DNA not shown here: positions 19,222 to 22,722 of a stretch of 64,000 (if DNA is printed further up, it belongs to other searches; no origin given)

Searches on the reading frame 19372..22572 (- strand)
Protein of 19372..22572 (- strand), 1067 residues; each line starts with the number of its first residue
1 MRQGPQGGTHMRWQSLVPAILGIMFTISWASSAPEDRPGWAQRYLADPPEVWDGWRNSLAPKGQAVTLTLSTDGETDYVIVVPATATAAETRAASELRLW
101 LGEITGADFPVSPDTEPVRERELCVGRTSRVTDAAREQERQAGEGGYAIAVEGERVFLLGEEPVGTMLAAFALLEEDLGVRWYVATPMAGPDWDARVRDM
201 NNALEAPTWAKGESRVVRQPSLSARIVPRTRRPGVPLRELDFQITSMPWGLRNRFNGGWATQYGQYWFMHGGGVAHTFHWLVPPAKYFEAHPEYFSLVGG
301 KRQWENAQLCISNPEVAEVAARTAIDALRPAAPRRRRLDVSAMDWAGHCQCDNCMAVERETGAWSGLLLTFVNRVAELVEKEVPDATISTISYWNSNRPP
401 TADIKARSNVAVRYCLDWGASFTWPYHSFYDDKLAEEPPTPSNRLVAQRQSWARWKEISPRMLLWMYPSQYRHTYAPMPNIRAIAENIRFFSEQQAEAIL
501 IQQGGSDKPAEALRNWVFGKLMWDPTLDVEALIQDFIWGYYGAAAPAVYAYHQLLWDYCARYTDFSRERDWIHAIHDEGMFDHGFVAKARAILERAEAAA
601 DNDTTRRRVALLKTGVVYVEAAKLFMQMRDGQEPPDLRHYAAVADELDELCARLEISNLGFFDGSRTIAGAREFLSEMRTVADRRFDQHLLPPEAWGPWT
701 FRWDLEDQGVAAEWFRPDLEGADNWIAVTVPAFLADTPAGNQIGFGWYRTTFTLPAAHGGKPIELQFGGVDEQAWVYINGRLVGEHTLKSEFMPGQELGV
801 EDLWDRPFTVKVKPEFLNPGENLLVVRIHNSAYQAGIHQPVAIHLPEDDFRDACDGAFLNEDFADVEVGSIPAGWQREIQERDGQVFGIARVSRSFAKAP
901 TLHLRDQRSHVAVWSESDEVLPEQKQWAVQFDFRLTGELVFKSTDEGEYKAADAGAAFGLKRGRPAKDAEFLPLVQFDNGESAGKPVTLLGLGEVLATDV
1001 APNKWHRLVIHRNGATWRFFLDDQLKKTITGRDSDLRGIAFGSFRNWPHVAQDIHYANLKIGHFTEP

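Call 17: search_protein_families(library=pfam, proteins=[window:19372-22572:-], max_evalue=0.00001)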
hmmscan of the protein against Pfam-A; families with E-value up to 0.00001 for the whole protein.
window:19372-22572:- (1067 aa): 2 families
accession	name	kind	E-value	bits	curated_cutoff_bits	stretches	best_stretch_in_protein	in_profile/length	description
PF16126.11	DUF4838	-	8.2e-68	229.4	26.6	1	230-552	24-324/325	Domain of unknown function (DUF4838)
PF02837.24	Glyco_hydro_2_N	-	5.7e-09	36.6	28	1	697-787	6-108/169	Glycosyl hydrolases family 2, sugar binding domain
